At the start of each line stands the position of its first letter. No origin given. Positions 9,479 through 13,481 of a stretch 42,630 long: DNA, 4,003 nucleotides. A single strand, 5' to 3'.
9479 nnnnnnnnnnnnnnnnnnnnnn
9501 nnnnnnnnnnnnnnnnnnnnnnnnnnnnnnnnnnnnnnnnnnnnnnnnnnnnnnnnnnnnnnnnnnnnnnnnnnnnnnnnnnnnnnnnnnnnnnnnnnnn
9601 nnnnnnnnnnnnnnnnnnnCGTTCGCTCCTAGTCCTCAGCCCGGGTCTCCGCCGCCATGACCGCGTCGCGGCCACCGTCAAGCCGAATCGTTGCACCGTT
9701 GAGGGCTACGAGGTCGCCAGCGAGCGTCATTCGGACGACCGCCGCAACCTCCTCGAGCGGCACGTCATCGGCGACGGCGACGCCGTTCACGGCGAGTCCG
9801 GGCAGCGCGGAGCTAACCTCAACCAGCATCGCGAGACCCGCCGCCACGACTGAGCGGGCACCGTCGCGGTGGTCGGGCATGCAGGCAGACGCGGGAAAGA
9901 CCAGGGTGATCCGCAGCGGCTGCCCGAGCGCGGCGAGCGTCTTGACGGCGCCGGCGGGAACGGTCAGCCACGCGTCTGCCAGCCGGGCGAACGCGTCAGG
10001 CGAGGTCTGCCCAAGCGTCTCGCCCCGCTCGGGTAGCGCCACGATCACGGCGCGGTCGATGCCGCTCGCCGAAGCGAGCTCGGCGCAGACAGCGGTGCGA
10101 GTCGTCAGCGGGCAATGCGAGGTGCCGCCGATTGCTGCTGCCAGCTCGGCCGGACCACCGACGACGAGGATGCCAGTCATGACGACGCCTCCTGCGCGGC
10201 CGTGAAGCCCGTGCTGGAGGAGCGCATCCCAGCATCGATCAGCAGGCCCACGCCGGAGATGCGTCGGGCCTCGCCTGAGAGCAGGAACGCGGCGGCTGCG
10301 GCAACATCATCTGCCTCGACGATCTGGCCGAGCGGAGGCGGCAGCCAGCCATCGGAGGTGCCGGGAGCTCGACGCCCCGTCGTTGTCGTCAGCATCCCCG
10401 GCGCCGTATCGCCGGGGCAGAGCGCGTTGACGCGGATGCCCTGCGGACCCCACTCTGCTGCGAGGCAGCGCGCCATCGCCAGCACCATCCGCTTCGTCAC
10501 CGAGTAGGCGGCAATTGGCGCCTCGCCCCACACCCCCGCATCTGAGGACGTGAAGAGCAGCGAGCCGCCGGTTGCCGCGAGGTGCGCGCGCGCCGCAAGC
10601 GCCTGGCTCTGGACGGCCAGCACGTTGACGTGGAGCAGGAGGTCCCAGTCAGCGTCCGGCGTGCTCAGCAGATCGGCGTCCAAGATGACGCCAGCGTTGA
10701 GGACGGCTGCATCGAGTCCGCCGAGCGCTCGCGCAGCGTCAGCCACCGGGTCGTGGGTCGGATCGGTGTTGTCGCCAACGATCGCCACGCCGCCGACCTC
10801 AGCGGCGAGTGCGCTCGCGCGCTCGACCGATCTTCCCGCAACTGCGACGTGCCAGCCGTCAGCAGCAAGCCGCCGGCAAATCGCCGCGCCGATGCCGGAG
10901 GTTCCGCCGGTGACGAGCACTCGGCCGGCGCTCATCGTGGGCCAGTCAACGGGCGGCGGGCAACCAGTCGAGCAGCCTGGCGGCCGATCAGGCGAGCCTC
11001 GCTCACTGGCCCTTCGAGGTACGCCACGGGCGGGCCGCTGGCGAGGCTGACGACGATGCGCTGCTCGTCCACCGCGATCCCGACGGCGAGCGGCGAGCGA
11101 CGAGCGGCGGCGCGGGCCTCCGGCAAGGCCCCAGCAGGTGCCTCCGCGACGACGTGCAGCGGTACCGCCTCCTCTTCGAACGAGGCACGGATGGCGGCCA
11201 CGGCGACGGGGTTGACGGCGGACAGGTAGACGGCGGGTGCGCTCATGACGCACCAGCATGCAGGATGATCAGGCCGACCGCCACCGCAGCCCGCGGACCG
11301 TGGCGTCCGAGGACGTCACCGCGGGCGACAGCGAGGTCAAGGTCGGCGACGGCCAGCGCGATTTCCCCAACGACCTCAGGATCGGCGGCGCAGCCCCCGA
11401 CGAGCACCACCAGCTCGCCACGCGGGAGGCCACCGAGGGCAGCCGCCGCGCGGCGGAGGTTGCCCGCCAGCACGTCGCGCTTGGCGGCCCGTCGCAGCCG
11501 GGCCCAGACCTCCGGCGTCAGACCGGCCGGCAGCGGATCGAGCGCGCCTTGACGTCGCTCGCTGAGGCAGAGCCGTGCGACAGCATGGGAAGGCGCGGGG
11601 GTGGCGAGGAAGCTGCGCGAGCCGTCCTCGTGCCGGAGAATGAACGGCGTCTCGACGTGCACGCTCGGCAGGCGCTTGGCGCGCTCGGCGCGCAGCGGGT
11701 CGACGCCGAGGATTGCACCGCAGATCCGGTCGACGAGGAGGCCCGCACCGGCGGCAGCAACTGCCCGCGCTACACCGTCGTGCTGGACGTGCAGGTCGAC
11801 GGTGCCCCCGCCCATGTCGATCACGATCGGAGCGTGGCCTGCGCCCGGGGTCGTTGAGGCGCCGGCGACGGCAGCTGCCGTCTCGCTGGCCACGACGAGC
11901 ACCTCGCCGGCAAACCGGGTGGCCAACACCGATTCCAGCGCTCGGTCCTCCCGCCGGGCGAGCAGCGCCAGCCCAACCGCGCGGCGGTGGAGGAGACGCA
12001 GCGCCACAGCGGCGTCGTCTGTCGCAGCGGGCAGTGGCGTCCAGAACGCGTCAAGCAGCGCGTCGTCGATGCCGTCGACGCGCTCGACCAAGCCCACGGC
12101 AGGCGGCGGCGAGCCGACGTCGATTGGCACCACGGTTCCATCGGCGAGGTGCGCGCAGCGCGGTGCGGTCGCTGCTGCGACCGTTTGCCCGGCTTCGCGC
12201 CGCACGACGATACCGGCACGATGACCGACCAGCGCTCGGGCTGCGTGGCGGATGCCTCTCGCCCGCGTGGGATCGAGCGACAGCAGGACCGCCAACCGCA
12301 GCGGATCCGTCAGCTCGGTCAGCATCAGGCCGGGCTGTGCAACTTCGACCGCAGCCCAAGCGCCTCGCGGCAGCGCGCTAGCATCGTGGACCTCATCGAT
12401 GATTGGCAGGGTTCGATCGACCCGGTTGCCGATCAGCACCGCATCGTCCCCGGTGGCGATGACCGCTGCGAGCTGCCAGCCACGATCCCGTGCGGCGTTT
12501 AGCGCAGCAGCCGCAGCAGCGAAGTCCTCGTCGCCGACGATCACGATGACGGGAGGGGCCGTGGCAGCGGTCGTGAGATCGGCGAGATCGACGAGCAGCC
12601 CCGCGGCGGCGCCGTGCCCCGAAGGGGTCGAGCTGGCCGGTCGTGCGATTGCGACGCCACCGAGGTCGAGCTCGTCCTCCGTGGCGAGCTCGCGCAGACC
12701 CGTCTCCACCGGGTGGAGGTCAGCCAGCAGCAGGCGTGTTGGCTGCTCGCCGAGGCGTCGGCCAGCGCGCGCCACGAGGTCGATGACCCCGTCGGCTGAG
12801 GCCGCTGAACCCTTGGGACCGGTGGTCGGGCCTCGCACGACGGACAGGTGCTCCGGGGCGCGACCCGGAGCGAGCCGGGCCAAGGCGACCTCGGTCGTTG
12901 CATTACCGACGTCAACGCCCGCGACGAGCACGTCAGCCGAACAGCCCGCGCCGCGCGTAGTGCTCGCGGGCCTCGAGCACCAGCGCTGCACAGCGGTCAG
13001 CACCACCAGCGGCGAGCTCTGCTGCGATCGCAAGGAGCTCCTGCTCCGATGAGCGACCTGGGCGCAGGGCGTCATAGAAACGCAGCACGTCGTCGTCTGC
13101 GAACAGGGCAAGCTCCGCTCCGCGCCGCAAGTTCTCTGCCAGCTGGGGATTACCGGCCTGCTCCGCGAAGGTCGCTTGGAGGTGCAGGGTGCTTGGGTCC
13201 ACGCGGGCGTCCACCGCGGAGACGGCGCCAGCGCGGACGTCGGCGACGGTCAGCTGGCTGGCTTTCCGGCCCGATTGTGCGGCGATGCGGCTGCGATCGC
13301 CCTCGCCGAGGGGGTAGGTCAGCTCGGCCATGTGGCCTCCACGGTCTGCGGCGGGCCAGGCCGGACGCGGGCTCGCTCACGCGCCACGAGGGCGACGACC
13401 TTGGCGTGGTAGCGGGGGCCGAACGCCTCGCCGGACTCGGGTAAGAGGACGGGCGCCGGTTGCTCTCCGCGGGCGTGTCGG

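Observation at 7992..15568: Shell-less eight-gene B12 diol/glycerol dehydratase operon wired to an epoxide-hydrolase-type hydrolase and three SDR-type genes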

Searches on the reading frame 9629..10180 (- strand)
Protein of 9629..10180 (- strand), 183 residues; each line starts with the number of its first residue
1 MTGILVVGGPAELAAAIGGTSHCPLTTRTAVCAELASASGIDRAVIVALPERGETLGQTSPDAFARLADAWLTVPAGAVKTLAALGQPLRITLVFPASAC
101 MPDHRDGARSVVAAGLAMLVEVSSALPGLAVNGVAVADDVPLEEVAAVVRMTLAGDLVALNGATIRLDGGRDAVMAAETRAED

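Call 6: search_protein_families(library=pfam, proteins=[window:9629-10180:-], max_evalue=0.01)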
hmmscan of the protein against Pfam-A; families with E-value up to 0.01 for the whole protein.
window:9629-10180:- (183 aa): 0 families

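Call 7: search_protein_families(library=ncbifam, proteins=[window:9629-10180:-], max_evalue=0.01)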
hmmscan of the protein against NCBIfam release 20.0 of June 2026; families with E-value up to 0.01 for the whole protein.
window:9629-10180:- (183 aa): 0 families

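Call 16: search_solved_structures(query=window:9629-10180:-, max_evalue=10, show_alignments=2)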
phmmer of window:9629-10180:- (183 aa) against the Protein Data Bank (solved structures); distinct sequences matched with E-value up to 10: 1.
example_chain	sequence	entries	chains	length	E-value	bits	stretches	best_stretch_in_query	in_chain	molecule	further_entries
6u42_5E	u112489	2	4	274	0.51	13.6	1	58-93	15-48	RIB30 | FAP34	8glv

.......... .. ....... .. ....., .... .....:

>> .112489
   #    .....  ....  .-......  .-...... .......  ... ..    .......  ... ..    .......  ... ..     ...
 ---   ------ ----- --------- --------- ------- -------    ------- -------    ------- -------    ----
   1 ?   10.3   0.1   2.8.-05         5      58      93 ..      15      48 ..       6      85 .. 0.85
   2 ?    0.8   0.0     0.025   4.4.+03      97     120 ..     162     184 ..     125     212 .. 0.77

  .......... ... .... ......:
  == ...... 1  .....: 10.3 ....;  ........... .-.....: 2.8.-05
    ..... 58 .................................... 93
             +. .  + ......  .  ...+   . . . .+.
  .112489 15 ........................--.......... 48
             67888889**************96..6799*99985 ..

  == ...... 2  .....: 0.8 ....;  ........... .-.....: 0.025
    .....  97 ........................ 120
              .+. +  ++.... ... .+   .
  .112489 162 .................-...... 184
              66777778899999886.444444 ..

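Call 29: find_homologous_proteins(query=window:9629-10180:-, max_evalue=0.001)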
Query window:9629-10180:- (183 aa): 42 proteins with E <= 0.001 among 5882 candidates.
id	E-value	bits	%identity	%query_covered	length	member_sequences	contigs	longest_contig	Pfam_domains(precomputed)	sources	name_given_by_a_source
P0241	3.1e-105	367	100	100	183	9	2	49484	-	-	-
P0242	1.6e-37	147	48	98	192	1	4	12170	-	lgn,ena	-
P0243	2.1e-37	147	57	77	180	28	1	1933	-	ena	-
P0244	4.8e-37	145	61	75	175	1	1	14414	-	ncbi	ncbi:MAG: hypothetical protein ACR2JV_06585 [Gaiellales bacterium]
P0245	9.8e-37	144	57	77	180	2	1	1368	-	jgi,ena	jgi:hypothetical protein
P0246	6.7e-36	142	55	77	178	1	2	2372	-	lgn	-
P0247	1.1e-35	141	55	77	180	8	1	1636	-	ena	-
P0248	3.6e-35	139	57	77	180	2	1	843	-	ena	-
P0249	4.0e-35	139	58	77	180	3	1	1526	-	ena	-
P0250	4.5e-35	139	56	77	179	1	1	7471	-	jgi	jgi:hypothetical protein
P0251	7.1e-35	138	54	77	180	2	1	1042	-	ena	-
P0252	1.9e-34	137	54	77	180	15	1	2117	-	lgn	-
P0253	4.3e-34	136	50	98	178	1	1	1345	-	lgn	-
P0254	5.6e-34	135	54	77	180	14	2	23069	-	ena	-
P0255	7.5e-34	135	54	98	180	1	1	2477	-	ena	-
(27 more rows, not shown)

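Call 40: predict_structure(alignment_id=A1)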
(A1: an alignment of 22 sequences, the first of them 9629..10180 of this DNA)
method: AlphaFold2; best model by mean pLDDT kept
length: 183 residues; sequences in the alignment: 22
mean_pLDDT: 88.6   pTM: 0.85
mean pLDDT of the five models: 88.6, 88.2, 87.9, 87.3, 85.8
residues with pLDDT >= 90: 120; 70-90: 49; 50-70: 13; < 50: 1
segments of 3 or more residues with pLDDT < 50: none
pLDDT, mean of each block of 10 residues (from residue 1): 88 92 88 87 95 91 95 96 93 92 85 96 95 94 95 83 85 56 49
secondary structure, 60 per line:
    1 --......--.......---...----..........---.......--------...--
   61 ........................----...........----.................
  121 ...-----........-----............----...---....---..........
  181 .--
elements in order: E3-8 H11-17 E21-23 H28-37 E41-47 H61-84 E89-96 H104-123 E129-136 H142-153 E164-167 H171-181

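Call 45: fold_search(model_id=the predicted structure, library=pdb)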
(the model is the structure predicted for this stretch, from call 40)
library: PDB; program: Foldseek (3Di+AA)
matches with E <= 10: 1982; with E <= 0.001: 1769
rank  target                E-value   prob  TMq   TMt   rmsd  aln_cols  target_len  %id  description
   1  3tpc_D                1.1e-08  1.00  0.76  0.63   3.3       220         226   23  Crystal structure of a hypothtical protein SMa1452 from Sinorhizobium meliloti 1021 (released 2011-09-28)
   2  4cr7_C                2.0e-08  1.00  0.73  0.54   3.9       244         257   20  Crystal structure of the N-acetyl-D-mannosamine dehydrogenase with n-acetylmannosamine (released 2014-07-09)
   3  4cr7_H                2.2e-08  1.00  0.73  0.54   4.0       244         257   21  Crystal structure of the N-acetyl-D-mannosamine dehydrogenase with n-acetylmannosamine (released 2014-07-09)
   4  4cr7_I                2.2e-08  1.00  0.72  0.53   4.1       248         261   19  Crystal structure of the N-acetyl-D-mannosamine dehydrogenase with n-acetylmannosamine (released 2014-07-09)
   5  4cr7_L                2.4e-08  1.00  0.73  0.54   3.8       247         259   19  Crystal structure of the N-acetyl-D-mannosamine dehydrogenase with n-acetylmannosamine (released 2014-07-09)
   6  3v2h_A                2.4e-08  1.00  0.68  0.55   4.7       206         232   21  The crystal structure of D-beta-hydroxybutyrate dehydrogenase from Sinorhizobium meliloti (released 2011-12-28)
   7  3v2h_B                3.0e-08  1.00  0.66  0.54   5.0       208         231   18  The crystal structure of D-beta-hydroxybutyrate dehydrogenase from Sinorhizobium meliloti (released 2011-12-28)
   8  1w73_B                4.4e-08  1.00  0.73  0.50   4.4       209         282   15  Binary structure of human DECR solved by SeMet SAD. (released 2004-10-28)
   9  3tpc_B                4.7e-08  1.00  0.75  0.63   3.8       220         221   23  Crystal structure of a hypothtical protein SMa1452 from Sinorhizobium meliloti 1021 (released 2011-09-28)
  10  4cr7_G                4.7e-08  1.00  0.73  0.54   3.9       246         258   19  Crystal structure of the N-acetyl-D-mannosamine dehydrogenase with n-acetylmannosamine (released 2014-07-09)
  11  4cr7_E                5.0e-08  1.00  0.72  0.53   4.1       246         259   21  Crystal structure of the N-acetyl-D-mannosamine dehydrogenase with n-acetylmannosamine (released 2014-07-09)
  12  3tpc_F                5.3e-08  1.00  0.75  0.62   4.0       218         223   24  Crystal structure of a hypothtical protein SMa1452 from Sinorhizobium meliloti 1021 (released 2011-09-28)
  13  3vtz_C                6.8e-08  1.00  0.75  0.56   4.1       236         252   15  Structure of Thermoplasma volcanium aldohexose dehydrogenase (released 2012-07-18)
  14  3tpc_A                7.2e-08  1.00  0.73  0.61   4.2       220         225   22  Crystal structure of a hypothtical protein SMa1452 from Sinorhizobium meliloti 1021 (released 2011-09-28)
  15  4cr8_D                7.6e-08  1.00  0.74  0.53   3.7       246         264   21  Crystal structure of the N-acetyl-D-mannosamine dehydrogenase with NAD (released 2014-07-09)
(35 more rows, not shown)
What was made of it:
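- On Classical SDR oxidoreductase: The fold is SDR-like (calls 40, 45).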

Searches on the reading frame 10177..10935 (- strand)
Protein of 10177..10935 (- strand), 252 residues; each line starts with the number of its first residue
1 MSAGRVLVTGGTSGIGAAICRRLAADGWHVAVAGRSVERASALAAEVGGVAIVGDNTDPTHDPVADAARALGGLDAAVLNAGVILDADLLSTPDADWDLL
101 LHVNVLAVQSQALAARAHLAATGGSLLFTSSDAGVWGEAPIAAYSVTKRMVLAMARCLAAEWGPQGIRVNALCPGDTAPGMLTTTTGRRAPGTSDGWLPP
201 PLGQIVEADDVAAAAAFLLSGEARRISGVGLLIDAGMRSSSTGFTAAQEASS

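Call 6: search_protein_families(library=pfam, proteins=[window:10177-10935:-], max_evalue=0.01)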
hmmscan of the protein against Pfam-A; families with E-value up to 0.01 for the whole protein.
window:10177-10935:- (252 aa): 7 families
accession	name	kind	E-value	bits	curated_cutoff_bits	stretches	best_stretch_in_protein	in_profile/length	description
PF13561.12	adh_short_C2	-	1.9e-41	142.7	27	1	13-237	6-235/236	Enoyl-(Acyl carrier protein) reductase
PF00106.31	adh_short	-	7.7e-36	123.8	26.6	1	6-184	3-189/195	short chain dehydrogenase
PF08659.16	KR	-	4e-07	30.6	22.6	1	4-158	1-163/180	KR domain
PF01370.27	Epimerase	-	5.2e-06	26.5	20.9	1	6-163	1-161/240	NAD dependent epimerase/dehydratase family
PF13460.12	NAD_binding_10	-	2.9e-05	24.5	27.2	1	10-151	1-127/184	NAD(P)H-binding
PF03807.23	F420_oxidored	-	0.0066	17.5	21.6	0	11-57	6-54/94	NADP oxidoreductase coenzyme F420-dependent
PF01488.26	Shikimate_DH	-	0.0068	16.9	24.3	1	6-52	15-61/138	Shikimate / quinate 5-dehydrogenase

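Call 7: search_protein_families(library=ncbifam, proteins=[window:10177-10935:-], max_evalue=0.01)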
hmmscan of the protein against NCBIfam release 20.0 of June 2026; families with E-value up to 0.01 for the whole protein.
window:10177-10935:- (252 aa): 226 families (the best 25 are shown)
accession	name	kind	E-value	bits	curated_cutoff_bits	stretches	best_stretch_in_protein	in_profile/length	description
NF005559.1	PRK07231.1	subfamily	2.8e-43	148.2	215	1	6-237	7-247/249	glucose 1-dehydrogenase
NF052558.1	MBtsdlDhBudC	equivalog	4.1e-38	131.4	270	1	6-240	6-244/250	meso-2,3-butanediol dehydrogenase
NF009466.0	PRK12826.1-2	subfamily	6.9e-35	120.7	222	1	3-238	3-245/248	3-oxoacyl-ACP reductase FabG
NF004791.0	PRK06138.1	equivalog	8.6e-33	113.7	312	1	6-237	8-249/252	SDR family oxidoreductase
NF004713.0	PRK06057.1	equivalog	1.2e-32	113.4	404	1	6-239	11-251/257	3-oxoacyl-ACP reductase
TIGR03971.1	SDR_subfam_1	subfamily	1.8e-32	112.7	300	1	60-238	79-269/271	mycofactocin-coupled SDR family oxidoreductase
TIGR01830.1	3oxo_ACP_reduc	equivalog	4.5e-31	108.4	297.75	1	6-237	1-238/239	3-oxoacyl-[acyl-carrier-protein] reductase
NF005309.0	PRK06841.1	subfamily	1.6e-30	106.5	286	1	6-236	18-251/255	GolD/DthD family dehydrogenase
NF005067.0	PRK06484.1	equivalog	3.4e-30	105.1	713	1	6-241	12-255/524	short chain dehydrogenase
NF006123.0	PRK08267.1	equivalog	6.3e-30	104.3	261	1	5-186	4-192/261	SDR family oxidoreductase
NF005681.0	PRK07478.1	subfamily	8.4e-30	104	267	1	6-237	9-249/254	SDR family oxidoreductase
NF009383.0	PRK12742.1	equivalog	1.4e-29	103.3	343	1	5-236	8-234/237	SDR family oxidoreductase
NF005893.0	PRK07856.1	equivalog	2.6e-29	102.3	255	1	5-236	11-240/255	SDR family oxidoreductase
TIGR02632.1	RhaD_aldol-ADH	equivalog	2.7e-29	102.1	567.75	1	6-176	417-598/676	bifunctional rhamnulose-1-phosphate aldolase/short-chain dehydrogenase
NF004198.0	PRK05653.1-3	equivalog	8.7e-29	100.7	296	1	5-236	9-245/248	3-oxoacyl-ACP reductase FabG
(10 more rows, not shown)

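Call 55: search_solved_structures(query=window:10177-10935:-, max_evalue=1e-20)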
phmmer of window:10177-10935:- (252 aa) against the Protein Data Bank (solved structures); distinct sequences matched with E-value up to 1e-20: 55.
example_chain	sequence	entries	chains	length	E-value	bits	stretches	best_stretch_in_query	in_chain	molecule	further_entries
4wec_A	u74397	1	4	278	1.2e-29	107.1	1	3-240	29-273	Short chain dehydrogenase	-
5u2w_A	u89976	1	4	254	2.8e-28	102.6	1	4-237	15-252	Short chain dehydrogenase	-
2ph3_A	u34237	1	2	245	6.9e-27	98.1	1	5-237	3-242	3-oxoacyl-[acyl carrier protein] reductase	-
1x1e_A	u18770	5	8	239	5.8e-26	95.1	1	5-237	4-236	2-deoxy-D-gluconate 3-dehydrogenase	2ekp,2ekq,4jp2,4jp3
3ak4_A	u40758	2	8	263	1.3e-25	93.9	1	2-238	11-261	NADH-dependent quinuclidinone reductase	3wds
3uxy_A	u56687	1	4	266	3.2e-25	92.6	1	6-234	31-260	Short-chain dehydrogenase/reductase SDR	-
3wtc_A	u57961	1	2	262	2.4e-24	89.8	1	6-237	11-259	Putative oxidoreductase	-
8sy8_A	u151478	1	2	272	7.2e-24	88.2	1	6-237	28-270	4-formylbenzenesulfonate dehydrogenase TsaC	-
4npc_A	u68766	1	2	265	8.9e-24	87.9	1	6-237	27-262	Sorbitol dehydrogenase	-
1geg_A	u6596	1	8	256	3.6e-23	85.9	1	6-237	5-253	ACETOIN REDUCTASE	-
3wye_A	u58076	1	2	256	4.3e-23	85.7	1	6-237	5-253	Diacetyl reductase [(S)-acetoin forming],L-2,3-butanediol dehydrogenase,Diacetyl reductase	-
6ihh_A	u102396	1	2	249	4.7e-23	85.5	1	6-238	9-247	Alclohol dehydrogenase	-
4m8s_A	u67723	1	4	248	5e-23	85.4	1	5-237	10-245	Putative 3-oxoacyl-[acyl-carrier protein] reductase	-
5k9z_A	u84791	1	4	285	5.3e-23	85.3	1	6-240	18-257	Putative short-chain dehydrogenase/reductase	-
2wdz_A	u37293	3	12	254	5.5e-23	85.3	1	6-237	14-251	SHORT-CHAIN DEHYDROGENASE/REDUCTASE | GALACTITOL DEHYDROGENASE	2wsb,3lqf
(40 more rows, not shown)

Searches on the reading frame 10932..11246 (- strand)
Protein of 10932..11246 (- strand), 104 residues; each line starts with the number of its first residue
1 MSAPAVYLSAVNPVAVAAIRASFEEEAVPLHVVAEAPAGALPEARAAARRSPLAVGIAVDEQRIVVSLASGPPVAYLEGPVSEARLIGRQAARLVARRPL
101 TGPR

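Call 6: search_protein_families(library=pfam, proteins=[window:10932-11246:-], max_evalue=0.01)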
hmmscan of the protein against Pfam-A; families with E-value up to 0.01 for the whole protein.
window:10932-11246:- (104 aa): 1 family
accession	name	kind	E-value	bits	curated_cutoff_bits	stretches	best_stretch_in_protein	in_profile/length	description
PF02288.20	Dehydratase_MU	-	1.4e-11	44.7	27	1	12-100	10-109/110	Dehydratase medium subunit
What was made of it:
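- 10932..11246 (-): g4: reactivase beta (DdrB/GdrB-like), 104 aa. PF02288 E=1.4e-11 (call 6).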

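Call 7: search_protein_families(library=ncbifam, proteins=[window:10932-11246:-], max_evalue=0.01)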
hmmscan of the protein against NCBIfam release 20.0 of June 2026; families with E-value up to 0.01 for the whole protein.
window:10932-11246:- (104 aa): 0 families

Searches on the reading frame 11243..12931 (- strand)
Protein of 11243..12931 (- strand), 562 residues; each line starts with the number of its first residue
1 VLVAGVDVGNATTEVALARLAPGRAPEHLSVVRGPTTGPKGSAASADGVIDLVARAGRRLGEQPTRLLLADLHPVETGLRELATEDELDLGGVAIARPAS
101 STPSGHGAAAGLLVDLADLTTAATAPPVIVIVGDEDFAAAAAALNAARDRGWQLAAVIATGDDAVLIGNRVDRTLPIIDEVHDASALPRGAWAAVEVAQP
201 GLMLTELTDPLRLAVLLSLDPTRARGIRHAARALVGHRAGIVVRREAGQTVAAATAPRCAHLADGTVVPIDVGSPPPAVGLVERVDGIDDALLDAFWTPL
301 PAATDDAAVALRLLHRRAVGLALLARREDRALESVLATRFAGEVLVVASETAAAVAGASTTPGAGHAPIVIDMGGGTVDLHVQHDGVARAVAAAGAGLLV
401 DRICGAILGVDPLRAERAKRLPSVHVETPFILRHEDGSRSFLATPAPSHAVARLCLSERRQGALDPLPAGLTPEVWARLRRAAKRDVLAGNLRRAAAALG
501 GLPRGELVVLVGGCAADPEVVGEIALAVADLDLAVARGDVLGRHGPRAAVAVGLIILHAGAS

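Call 6: search_protein_families(library=pfam, proteins=[window:11243-12931:-], max_evalue=0.01)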
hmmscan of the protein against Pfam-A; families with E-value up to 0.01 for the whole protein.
window:11243-12931:- (562 aa): 2 families
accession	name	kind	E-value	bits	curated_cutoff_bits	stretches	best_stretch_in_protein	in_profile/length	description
PF08841.16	DDR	-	3.6e-48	164.7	24.6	1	307-556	71-326/328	Diol dehydratase reactivase ATPase-like domain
PF18427.7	DDR_swiveling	-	1.4e-35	123.2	26.5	1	101-249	12-161/162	DD-reactivating factor swiveling domain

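Call 7: search_protein_families(library=ncbifam, proteins=[window:11243-12931:-], max_evalue=0.01)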
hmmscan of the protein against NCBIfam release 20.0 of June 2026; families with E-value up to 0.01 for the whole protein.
window:11243-12931:- (562 aa): 1 family
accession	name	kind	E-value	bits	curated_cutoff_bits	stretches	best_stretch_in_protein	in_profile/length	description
TIGR04491.1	reactive_PduG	equivalog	5.3e-84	282.7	400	2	2-250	1-252/599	diol dehydratase reactivase subunit alpha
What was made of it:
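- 11243..12931 (-): g3: dehydratase reactivase alpha (DdrA/GdrA/PduG-like), 562 aa, GTG start. PF08841 E=3.6e-48 and PF18427 E=1.4e-35; TIGR04491 aligns from residue 2 (calls 6, 7).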

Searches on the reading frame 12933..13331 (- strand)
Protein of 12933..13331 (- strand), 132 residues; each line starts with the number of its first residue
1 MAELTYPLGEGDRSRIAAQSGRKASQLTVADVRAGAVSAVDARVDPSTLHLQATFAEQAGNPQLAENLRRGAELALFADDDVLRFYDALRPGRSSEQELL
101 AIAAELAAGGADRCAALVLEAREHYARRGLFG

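Call 6: search_protein_families(library=pfam, proteins=[window:12933-13331:-], max_evalue=0.01)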
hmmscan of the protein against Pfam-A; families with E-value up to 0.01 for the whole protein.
window:12933-13331:- (132 aa): 1 family
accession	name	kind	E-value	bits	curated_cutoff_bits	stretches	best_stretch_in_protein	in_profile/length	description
PF02287.20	Dehydratase_SU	-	1.4e-33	116.2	25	1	4-129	4-130/133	Dehydratase small subunit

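Call 7: search_protein_families(library=ncbifam, proteins=[window:12933-13331:-], max_evalue=0.01)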
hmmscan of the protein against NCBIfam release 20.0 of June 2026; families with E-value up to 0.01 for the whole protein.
window:12933-13331:- (132 aa): 8 families
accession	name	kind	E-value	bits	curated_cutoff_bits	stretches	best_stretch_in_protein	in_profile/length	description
NF011974.0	PRK15443.2-1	subfamily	3.2e-34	117.5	171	1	25-131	3-109/110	diol dehydratase small subunit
NF011972.0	PRK15443.1-3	subfamily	1.9e-33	116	183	1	4-129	42-168/174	diol dehydratase small subunit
NF011975.0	PRK15443.2-2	subfamily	2.1e-31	108.7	196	1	4-131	7-135/139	diol dehydratase small subunit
NF011977.0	PRK15443.2-4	subfamily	3.1e-25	88.9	230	1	16-131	3-118/119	diol dehydratase small subunit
NF011971.0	PRK15443.1-2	equivalog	1.2e-24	87.2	282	1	6-128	43-166/173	propanediol dehydratase small subunit PduE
NF011978.0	PRK15443.2-5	subfamily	1.2e-22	80.6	261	1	2-128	7-134/141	diol dehydratase small subunit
NF011973.0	PRK15443.1-4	subfamily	2.3e-21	76.6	334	1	5-128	39-163/170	diol dehydratase small subunit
NF011976.0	PRK15443.2-3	equivalog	3.7e-20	72.2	285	1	5-128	10-134/141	glycerol dehydratase small subunit DhaB3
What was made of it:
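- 12933..13331 (-): g2: dehydratase small (gamma) subunit, 132 aa, short form without an N-terminal extension. Against the PduE model the match starts at profile position 43, so the N-terminal extension is absent (calls 6, 7).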
